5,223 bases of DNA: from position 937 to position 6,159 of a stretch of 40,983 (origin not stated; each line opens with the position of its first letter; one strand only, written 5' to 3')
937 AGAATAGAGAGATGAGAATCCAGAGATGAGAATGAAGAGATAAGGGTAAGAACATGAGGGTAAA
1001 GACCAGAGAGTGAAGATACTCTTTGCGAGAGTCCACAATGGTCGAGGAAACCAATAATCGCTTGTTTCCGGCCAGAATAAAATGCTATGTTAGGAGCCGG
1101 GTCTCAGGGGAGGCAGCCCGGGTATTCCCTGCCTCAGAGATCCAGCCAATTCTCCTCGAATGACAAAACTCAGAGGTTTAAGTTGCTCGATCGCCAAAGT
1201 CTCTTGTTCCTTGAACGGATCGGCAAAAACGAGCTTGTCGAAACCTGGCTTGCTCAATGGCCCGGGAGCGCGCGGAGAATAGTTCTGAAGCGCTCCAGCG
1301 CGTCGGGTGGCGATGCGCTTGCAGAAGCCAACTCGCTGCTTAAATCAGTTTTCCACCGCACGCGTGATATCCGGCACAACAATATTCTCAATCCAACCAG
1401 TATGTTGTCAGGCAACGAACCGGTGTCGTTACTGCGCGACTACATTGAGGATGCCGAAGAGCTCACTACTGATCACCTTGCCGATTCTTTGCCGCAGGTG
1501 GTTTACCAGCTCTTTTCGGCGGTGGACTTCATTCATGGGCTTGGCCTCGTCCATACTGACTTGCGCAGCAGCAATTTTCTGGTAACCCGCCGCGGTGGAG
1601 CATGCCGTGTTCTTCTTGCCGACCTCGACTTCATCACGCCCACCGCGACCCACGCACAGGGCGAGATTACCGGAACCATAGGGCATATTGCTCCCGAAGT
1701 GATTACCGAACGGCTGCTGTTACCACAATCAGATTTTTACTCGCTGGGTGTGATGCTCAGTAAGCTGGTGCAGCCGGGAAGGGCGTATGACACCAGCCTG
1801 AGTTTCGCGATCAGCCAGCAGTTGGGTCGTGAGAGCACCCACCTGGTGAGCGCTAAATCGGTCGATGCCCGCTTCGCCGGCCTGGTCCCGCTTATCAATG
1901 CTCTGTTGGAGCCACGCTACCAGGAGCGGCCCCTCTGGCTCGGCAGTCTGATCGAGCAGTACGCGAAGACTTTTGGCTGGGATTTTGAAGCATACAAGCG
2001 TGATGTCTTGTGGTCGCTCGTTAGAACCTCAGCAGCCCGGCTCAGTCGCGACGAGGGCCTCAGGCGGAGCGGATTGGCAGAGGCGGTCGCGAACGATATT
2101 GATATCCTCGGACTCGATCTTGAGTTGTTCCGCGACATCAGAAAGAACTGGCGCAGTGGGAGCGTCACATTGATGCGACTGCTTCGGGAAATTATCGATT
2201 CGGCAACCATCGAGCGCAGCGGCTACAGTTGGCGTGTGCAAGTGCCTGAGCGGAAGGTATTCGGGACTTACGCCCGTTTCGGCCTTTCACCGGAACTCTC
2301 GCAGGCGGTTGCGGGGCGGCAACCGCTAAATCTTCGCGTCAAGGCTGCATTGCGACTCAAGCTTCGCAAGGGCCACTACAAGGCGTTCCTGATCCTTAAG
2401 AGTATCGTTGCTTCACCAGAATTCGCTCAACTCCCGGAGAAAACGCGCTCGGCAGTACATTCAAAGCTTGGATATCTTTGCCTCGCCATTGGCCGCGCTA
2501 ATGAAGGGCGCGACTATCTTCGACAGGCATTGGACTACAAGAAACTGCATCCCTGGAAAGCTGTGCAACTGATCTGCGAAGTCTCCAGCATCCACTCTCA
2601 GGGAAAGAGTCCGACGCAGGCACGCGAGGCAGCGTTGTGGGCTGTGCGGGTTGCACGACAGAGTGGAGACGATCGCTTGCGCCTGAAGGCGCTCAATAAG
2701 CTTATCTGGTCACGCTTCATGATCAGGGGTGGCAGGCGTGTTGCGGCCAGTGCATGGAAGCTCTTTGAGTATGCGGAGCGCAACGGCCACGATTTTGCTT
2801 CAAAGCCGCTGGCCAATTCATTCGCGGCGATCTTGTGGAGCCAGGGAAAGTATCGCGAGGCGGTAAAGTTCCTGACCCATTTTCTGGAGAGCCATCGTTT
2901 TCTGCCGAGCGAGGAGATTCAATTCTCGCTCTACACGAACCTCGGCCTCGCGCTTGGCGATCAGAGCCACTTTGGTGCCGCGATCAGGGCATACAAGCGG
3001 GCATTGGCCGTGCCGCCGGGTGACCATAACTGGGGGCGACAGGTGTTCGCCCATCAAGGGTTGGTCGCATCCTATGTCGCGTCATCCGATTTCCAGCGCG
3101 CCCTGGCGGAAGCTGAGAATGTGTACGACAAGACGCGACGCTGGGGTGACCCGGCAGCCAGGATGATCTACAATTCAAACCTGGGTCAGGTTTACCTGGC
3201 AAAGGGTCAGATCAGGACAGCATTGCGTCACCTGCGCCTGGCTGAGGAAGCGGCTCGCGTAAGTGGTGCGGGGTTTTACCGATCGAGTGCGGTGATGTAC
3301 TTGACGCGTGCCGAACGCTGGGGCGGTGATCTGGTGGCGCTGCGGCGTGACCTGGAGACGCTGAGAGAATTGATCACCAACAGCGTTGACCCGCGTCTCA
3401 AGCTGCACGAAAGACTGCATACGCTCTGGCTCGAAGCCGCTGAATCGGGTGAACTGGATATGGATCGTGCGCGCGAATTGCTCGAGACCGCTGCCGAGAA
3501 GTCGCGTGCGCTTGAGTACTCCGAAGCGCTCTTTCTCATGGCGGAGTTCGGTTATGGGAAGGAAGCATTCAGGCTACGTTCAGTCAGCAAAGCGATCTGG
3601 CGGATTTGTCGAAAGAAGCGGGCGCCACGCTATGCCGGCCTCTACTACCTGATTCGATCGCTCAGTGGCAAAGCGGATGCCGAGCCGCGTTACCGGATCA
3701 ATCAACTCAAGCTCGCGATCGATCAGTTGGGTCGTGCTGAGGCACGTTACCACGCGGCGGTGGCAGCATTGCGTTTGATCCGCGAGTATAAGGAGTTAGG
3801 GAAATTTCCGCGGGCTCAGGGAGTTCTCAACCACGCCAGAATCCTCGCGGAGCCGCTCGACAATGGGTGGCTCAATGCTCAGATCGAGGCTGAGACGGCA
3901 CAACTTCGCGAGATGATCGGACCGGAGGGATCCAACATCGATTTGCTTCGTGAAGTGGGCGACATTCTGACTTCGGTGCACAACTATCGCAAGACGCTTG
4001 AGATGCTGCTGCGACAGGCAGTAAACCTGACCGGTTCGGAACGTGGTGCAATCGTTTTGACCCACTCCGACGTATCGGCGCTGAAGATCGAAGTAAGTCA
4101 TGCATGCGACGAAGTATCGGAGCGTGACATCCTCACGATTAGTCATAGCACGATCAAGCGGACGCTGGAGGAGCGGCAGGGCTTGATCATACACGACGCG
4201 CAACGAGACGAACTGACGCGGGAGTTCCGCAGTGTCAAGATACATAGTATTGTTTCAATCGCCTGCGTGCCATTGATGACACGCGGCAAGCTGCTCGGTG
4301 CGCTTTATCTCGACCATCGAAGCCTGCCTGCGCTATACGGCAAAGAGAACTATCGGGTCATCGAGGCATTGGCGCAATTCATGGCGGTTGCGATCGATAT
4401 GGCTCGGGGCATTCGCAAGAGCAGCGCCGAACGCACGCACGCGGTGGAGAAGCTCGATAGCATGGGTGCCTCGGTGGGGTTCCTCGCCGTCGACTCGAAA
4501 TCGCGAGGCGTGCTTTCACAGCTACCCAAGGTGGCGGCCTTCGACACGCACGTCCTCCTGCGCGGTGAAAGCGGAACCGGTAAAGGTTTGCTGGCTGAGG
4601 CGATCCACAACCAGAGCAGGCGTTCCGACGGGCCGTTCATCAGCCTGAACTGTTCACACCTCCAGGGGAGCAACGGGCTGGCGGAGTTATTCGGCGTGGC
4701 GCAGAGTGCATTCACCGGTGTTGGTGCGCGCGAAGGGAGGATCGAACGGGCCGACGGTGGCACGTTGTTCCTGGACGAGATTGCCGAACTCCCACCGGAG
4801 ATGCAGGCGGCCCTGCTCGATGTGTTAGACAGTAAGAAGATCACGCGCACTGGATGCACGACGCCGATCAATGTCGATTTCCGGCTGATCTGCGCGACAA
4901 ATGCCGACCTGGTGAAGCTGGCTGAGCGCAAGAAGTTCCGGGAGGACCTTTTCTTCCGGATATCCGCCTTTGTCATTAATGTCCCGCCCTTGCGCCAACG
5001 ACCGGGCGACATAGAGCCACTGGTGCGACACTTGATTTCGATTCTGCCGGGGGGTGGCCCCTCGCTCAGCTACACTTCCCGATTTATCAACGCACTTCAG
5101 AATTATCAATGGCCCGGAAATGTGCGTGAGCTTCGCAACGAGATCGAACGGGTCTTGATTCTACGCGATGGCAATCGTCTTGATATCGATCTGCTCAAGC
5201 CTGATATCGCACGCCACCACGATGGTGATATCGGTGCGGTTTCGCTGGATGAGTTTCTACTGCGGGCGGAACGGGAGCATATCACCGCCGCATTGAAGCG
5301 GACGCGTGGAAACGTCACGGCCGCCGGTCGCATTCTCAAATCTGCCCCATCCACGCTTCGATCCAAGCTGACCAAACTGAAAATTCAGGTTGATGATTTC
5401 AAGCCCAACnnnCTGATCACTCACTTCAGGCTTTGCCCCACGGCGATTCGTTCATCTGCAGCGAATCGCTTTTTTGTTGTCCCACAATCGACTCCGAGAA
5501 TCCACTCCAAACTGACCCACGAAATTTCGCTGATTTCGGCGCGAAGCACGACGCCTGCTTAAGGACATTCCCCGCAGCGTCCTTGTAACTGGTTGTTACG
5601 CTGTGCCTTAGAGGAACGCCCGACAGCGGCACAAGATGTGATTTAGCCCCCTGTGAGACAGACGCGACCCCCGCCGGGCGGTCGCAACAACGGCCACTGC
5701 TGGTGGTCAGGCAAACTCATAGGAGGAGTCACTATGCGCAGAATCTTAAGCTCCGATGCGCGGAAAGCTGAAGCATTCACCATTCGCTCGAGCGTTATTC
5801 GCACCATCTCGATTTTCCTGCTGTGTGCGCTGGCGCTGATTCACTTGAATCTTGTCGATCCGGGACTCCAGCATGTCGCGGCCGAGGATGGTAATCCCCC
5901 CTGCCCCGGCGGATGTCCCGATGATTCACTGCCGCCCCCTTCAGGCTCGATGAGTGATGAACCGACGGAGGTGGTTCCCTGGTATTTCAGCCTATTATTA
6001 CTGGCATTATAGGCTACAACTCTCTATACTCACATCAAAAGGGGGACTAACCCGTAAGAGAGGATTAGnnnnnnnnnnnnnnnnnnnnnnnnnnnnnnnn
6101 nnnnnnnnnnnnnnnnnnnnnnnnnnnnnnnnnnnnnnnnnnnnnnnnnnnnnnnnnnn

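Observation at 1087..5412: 1,441-aa chimeric regulator: degenerate Ser/Thr kinase domain, TPR repeats and GAF domain driving a sigma-54 AAA+ activator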

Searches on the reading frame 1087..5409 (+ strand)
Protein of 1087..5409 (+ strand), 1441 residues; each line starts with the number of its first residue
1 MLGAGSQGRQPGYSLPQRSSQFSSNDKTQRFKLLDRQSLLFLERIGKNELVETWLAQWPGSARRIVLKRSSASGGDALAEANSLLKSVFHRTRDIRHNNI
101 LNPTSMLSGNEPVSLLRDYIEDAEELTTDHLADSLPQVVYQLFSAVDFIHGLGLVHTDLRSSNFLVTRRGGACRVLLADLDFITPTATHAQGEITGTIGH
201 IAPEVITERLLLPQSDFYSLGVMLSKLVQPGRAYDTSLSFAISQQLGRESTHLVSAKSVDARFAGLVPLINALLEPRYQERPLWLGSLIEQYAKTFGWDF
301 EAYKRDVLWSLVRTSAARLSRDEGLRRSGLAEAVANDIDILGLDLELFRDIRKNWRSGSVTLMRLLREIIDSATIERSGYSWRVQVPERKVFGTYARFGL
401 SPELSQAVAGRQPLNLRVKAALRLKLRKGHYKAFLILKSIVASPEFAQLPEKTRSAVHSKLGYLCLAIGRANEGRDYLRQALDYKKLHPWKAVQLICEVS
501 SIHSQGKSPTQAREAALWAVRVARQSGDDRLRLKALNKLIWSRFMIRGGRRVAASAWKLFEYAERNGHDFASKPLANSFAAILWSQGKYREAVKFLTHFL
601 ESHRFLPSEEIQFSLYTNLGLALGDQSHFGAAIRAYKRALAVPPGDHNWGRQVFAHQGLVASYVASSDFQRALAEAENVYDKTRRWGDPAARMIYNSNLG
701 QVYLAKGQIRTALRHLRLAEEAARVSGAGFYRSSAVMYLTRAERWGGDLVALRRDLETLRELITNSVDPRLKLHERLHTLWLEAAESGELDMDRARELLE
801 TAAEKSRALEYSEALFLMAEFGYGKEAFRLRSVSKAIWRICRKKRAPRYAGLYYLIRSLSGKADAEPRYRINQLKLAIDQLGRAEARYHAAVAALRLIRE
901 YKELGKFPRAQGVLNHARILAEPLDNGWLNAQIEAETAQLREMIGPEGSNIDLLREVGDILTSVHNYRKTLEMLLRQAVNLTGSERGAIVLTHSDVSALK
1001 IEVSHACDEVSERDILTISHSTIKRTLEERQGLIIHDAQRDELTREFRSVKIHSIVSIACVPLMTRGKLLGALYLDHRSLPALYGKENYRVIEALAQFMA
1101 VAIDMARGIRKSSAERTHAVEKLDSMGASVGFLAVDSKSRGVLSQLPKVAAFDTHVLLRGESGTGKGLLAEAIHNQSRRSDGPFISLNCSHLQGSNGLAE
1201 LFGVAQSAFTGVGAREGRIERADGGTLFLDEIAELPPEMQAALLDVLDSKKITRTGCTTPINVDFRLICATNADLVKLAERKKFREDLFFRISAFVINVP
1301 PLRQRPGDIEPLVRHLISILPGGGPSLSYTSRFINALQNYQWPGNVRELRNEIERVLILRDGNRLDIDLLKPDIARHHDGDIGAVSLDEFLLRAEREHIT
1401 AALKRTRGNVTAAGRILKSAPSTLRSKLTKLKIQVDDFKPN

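Call 3: search_protein_families(library=pfam, proteins=[window:1087-5409:+], max_evalue=1)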
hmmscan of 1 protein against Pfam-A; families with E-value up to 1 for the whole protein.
window:1087-5409:+ (1441 aa): 29 families (the best 25 are shown)
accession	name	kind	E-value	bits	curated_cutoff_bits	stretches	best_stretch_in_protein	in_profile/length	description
PF00158.32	Sigma54_activat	-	1.8e-52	177.9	20.2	1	1137-1297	6-167/168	Sigma-54 interaction domain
PF14532.12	Sigma54_activ_2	-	3.7e-19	69.8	25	1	1144-1302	12-138/138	Sigma-54 interaction domain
PF25601.1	AAA_lid_14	-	2.6e-17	62.8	27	1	1303-1379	1-79/87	AAA+ ATPase lid domain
PF00069.31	Pkinase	-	4.1e-16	59.6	31.7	1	93-235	53-198/263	Protein kinase domain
PF13185.12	GAF_2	-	3.6e-13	50.3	28.6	1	966-1104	3-136/136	GAF domain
PF01590.32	GAF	-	2.4e-11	44.7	22.4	1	969-1103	4-133/133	GAF domain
PF13424.12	TPR_12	-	2e-09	38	30.1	2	577-642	7-74/77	Tetratricopeptide repeat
PF07714.23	PK_Tyr_Ser-Thr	-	9e-09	35.4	23.1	1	92-232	55-202/258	Protein tyrosine and serine/threonine kinase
PF13181.12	TPR_8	-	9e-08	32.1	25.7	0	614-644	2-32/34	Tetratricopeptide repeat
PF00515.34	TPR_1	-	2.7e-07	30.5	27.8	1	615-641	3-29/34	Tetratricopeptide repeat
PF01078.27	Mg_chelatase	-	3.4e-07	30.3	20.3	1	1211-1273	94-158/207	Magnesium chelatase, subunit ChlI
PF02954.25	HTH_8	-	3.9e-07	30.1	22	1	1394-1430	5-41/42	Bacterial regulatory protein, Fis family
PF00004.35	AAA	-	4.5e-07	30.8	21.2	1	1156-1275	1-113/131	ATPase family associated with various cellular activities (AAA)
PF07724.20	AAA_2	-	1.9e-06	28.4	27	1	1156-1283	6-135/166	AAA domain (Cdc48 subfamily)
PF13492.12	GAF_3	-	8.2e-06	26.7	27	1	969-1104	4-128/129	GAF domain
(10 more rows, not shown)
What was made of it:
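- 1183..5412 (+): Activator gene, 1,409 aa counted from TTG 1183 (the ORF is open from 1087). Order of parts: kinase-like domain, helical/winged-helix-like linker, TPR-like repeats, GAF, AAA+ (sigma-54 type), HTH_8. Domains: call 3.
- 1948..3918 (+): Post-kinase helical/winged-helix-like segment (to about 2412), then a helical-repeat (TPR-like) region. Pfam TPR_12 falls at nt 2815-3012. Pfam TPR_12 and a weak TPR_MalT hit (call 3).
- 3982..4398 (+): GAF domain. Pfam GAF_2 E 3.6e-13 and GAF E 2.4e-11 (call 3).
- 4495..5223 (+): AAA+ sigma-54-interaction domain plus lid. Walker A GESGTGK, Walker B DE, sensor I, Arg fingers and sensor II are all intact. Pfam Sigma54_activat E 1.8e-52 and AAA_lid_14 (call 3).
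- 5266..5376 (+): C-terminal Fis-type HTH (HTH_8), the presumed enhancer-binding domain. Pfam HTH_8 E 3.9e-7, 30.1 bits against a cut-off of 22 (call 3).
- On Bacterial enhancer-binding protein (sigma-54 activator): Sigma54_activat E 1.8e-52 (call 3). HTH_8, 30.1 bits against a cut-off of 22 (call 3).
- On TPR repeat proteins: TPR_12, 38 bits against a cut-off of 30.1, in 2 stretches (call 3).
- On GAF domain: GAF, 44.7 bits against 22.4 (call 3).
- Checked: Pfam hits, numbered on the 1,441-aa ORF (call 3):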

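Call 4: search_protein_families(library=ncbifam, proteins=[window:1087-5409:+], max_evalue=0.1)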
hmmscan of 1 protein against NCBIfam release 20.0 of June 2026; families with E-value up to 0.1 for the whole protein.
window:1087-5409:+ (1441 aa): 43 families (the best 25 are shown)
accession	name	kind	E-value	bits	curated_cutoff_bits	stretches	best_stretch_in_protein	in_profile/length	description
TIGR01817.1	nifA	equivalog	1.5e-82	278.1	528.85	1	953-1366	6-434/534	nif-specific transcriptional activator NifA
NF038308.1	RNA_repair_RtcR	equivalog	4.1e-72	243.7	650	1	1125-1381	175-443/530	RNA repair transcriptional activator RtcR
TIGR02915.1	PEP_resp_reg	equivalog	1.1e-71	242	502.6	1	1099-1433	109-444/445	PEP-CTERM-box response regulator transcription factor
NF041552.1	TF_PrdR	equivalog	1.6e-71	241.4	795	1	1147-1430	284-575/577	sigma-54 dependent transcriptional regulator PrdR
NF003451.0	PRK05022.1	equivalog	1.1e-68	232.2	476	1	1048-1433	108-510/512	nitric oxide reductase transcriptional regulator NorR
NF008485.2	PRK11388.1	equivalog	3e-64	217.5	551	1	1136-1439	338-643/643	dihydroxyacetone kinase operon transcriptional regulator DhaR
TIGR02974.1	phageshock_pspF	equivalog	7.5e-64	216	443.55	1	1141-1366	10-239/336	phage shock protein operon transcriptional activator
TIGR02329.1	propionate_PrpR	equivalog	7.7e-64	216.2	499.2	1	1099-1428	179-524/526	propionate catabolism operon regulatory protein PrpR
TIGR01818.1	ntrC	equivalog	9.6e-64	215.9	558.6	1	1145-1377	149-384/463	nitrogen regulation protein NR(I)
NF011958.0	PRK15429.1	equivalog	1.5e-61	208.9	830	1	996-1436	232-689/692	formate hydrogenlyase transcriptional activator FlhA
NF008469.0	PRK11361.1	equivalog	2.9e-61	207.6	714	1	1132-1434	145-457/461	acetoacetate metabolism transcriptional regulator AtoC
NF011953.0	PRK15424.1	equivalog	5.8e-61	206.7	703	1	1096-1429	186-532/538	propionate catabolism operon regulatory protein PrpR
NF007689.0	PRK10365.1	equivalog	4.9e-60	203.6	760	1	1127-1429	136-440/441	sigma-54-dependent response regulator transcription factor ZraR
NF008085.0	PRK10820.1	equivalog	3.2e-59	200.9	576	1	1131-1401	205-481/520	transcriptional regulator TyrR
NF050807.1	TransRegFlbDCaul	equivalog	5.7e-59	200.1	750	1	1133-1431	121-438/454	sigma-54-dependent transcriptional regulator FlbD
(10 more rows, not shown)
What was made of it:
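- Closest known: GAF-containing enhancer-binding proteins. Same: The best NCBIfam match is nifA (TIGR01817, 278 bits over residues 953-1366; call 4).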

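Call 97: search_protein_families(library=padloc, proteins=[window:1183-5409:+], max_evalue=0.01)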
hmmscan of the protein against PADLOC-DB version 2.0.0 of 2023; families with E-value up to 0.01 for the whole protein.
window:1183-5409:+ (1409 aa): 24 families
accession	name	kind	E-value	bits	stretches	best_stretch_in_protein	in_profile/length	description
PDLC01995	RtcR_PspF2--CARF_AAA_HTH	-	3.3e-84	281.8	1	1099-1401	168-480/481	-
PDLC01993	RtcR--CARF_AAA_HTH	-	4.9e-47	158.5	1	1103-1345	185-439/523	-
PDLC01994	RtcR_PspF1--CARF_AAA_HTH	-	1.9e-42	143.9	1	1091-1329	160-389/468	-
PDLC04138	mad6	-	1.6e-14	51.8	1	84-193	139-247/659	mads_6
PDLC04053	PD-T4-6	-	2.5e-13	48.2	1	105-216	114-226/311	-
PDLC04047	PD-T4-6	-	1.9e-12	44.9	1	84-196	98-206/327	-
PDLC04042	PD-T4-6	-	9.9e-12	43.1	1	84-229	96-239/292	-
PDLC04062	PD-T4-6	-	3e-09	34.5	1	100-247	136-281/450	-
PDLC04061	PD-T4-6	-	5e-09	34.2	1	84-224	107-245/510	-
PDLC04044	PD-T4-6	-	7.4e-09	33.2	1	19-250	46-279/372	-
PDLC04054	PD-T4-6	-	7.7e-09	33.4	1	106-197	116-208/347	-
PDLC04041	PD-T4-6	-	2.7e-08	31.5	1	105-211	133-243/443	-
PDLC04039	PD-T4-6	-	1.2e-07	29.1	1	105-194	118-207/458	-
PDLC04057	PD-T4-6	-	4.5e-07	27.2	1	84-197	95-205/443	-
PDLC04064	PD-T4-6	-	9.5e-07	26.1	1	63-197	77-215/369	-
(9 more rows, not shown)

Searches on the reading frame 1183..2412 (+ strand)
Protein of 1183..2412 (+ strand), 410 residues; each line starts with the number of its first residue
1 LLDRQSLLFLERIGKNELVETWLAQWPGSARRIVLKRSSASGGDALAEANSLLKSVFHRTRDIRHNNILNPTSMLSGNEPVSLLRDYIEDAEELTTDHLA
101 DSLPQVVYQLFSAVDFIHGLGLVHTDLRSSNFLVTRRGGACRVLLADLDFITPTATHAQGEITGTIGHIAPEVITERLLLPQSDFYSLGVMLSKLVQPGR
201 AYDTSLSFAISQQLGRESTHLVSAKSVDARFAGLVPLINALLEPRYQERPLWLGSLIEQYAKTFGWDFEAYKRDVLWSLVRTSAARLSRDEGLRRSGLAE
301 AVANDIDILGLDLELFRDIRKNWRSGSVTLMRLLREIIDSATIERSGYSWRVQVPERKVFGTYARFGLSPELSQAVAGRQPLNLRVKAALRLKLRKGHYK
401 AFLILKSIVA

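Call 77: predict_structure(alignment_id=A4)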
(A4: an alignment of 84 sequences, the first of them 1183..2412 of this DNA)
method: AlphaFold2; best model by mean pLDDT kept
length: 410 residues; sequences in the alignment: 84
mean_pLDDT: 92.3   pTM: 0.92
mean pLDDT of the five models: 92.3, 91.4, 91.4, 91.5, 91.0
residues with pLDDT >= 90: 326; 70-90: 64; 50-70: 20; < 50: 0
segments of 3 or more residues with pLDDT < 50: none
pLDDT, mean of each block of 10 residues (from residue 1): 77 95 96 96 95 96 97 91 96 98 98 98 97 96 97 92 89 94 97 93 67 73 95 97 96 98 98 98 91 70 91 90 85 94 96 94 89 89 96 96 93
secondary structure, 60 per line:
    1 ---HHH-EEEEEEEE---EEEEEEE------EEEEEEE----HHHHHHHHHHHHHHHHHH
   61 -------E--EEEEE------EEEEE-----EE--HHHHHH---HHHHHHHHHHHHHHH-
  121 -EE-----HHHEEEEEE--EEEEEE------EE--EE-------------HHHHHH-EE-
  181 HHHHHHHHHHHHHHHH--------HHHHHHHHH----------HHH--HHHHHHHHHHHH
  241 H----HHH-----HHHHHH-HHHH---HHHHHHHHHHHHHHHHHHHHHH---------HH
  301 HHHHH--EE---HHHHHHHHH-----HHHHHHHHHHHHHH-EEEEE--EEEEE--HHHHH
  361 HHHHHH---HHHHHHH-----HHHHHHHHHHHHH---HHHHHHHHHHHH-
elements in order: E8-15 E19-25 E32-38 H43-60 E71-75 E82-86 H96-101 H105-119 E132-137 E140-145 H171-176 H181-196 H205-213 H229-241 H254-259 H261-264 H268-289 H299-305 H313-321 H327-340 E342-346 E349-353 H356-366 H370-376 H382-394 H398-409
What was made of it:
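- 1948..3918 (+): AF2 secondary structure for residues 255-410 (call 77).
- On Hanks-type (eukaryotic-like) protein kinase: AF2 pLDDT 92.3 (call 77).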

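Call 81: fold_search(model_id=the predicted structure, library=pdb)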
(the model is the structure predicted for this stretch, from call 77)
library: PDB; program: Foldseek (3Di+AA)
matches with E <= 10: 1998; with E <= 0.001: 1998
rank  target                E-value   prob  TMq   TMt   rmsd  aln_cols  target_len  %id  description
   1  2dq7                  3.1e-11  1.00  0.51  0.77   3.7       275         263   22  Crystal Structure of Fyn kinase domain complexed with staurosporine (released 2006-07-04)
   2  8uso_A                6.7e-11  1.00  0.48  0.45  23.3       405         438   15  Full-length human CaMKII delta holoenzyme (released 2024-03-27)
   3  4j95_A                9.0e-11  1.00  0.48  0.66   5.4       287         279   17  Crystal Structure of FGF Receptor 2 (FGFR2) Kinase Domain Harboring the Pathogenic K659N Mutation Responsible for an U (released 2013-08-07)
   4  9blh_B                1.0e-10  1.00  0.51  0.70   4.3       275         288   17  Crystal structure of calcium/calmodulin-dependent protein kinase type II subunit delta complexed with ribociclib (released 2025-05-07)
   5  2zv7                  1.1e-10  1.00  0.44  0.66   4.8       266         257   16  Lyn Tyrosine Kinase Domain, apo form (released 2008-11-11)
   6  3kxz                  1.4e-10  1.00  0.48  0.72   4.7       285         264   20  The complex crystal structure of LCK with a probe molecule w259 (released 2010-06-23)
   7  6sm8_B                1.9e-10  1.00  0.51  0.72   4.6       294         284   15  Human jak1 kinase domain in complex with inhibitor (released 2020-04-29)
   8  6v6q_D                2.1e-10  1.00  0.50  0.71   4.2       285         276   17  Crystal Structure of Monophosphorylated FGF Receptor 2 isoform IIIb with PTR657 (released 2020-11-11)
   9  7b56_B                2.2e-10  1.00  0.50  0.66  11.8       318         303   17  Crystal structure of CaMKII-actinin complex bound to AMPPNP (released 2022-06-22)
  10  9blh_A                2.3e-10  1.00  0.52  0.71   4.2       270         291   18  Crystal structure of calcium/calmodulin-dependent protein kinase type II subunit delta complexed with ribociclib (released 2025-05-07)
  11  5vlo_B                2.3e-10  1.00  0.52  0.70   9.3       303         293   16  The structure of human CamKII with bound inhibitor (released 2017-08-23)
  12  2wel_A                2.6e-10  1.00  0.48  0.62   4.3       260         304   18  Crystal structure of SU6656-bound calcium/calmodulin-dependent protein kinase II delta in complex with calmodulin (released 2009-04-14)
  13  6ayw_A                2.9e-10  1.00  0.51  0.69   4.2       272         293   19  The structure of human CamKII with bound inhibitor (released 2017-11-15)
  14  2vz6_B                3.0e-10  1.00  0.49  0.66   5.0       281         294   18  Structure of human calcium calmodulin dependent protein kinase type II alpha (CAMK2A) in complex with Indirubin E804 (released 2008-08-26)
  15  8aau                  3.0e-10  1.00  0.47  0.64   5.8       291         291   16  LIM Domain Kinase 1 (LIMK1) bound to LIMKi3 (released 2022-08-10)
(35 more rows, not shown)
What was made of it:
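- On Hanks-type (eukaryotic-like) protein kinase: Foldseek hits to Fyn, CaMKII, FGFR2 and Src, E about 1e-10, target TM 0.70-0.77 (call 81).
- Checked: An AF2 model of residues 33-442 (pLDDT 92.3, pTM 0.92; call 77) matches solved kinase domains such as Fyn, CaMKII, FGFR2 and Src (Foldseek E about 3e-11, TM 0.70-0.77 on the target; call 81).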

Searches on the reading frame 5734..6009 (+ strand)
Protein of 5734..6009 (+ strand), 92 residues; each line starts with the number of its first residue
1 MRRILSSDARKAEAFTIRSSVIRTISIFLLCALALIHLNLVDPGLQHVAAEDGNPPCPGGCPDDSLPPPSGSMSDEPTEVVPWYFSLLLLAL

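Call 27: search_protein_families(library=ncbifam, proteins=[window:5734-6009:+], max_evalue=1)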
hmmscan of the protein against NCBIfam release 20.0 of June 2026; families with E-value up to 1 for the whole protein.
window:5734-6009:+ (92 aa): 0 families

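Call 97: search_protein_families(library=padloc, proteins=[window:5734-6009:+], max_evalue=0.01)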
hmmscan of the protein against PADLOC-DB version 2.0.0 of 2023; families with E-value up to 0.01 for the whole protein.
window:5734-6009:+ (92 aa): 0 families
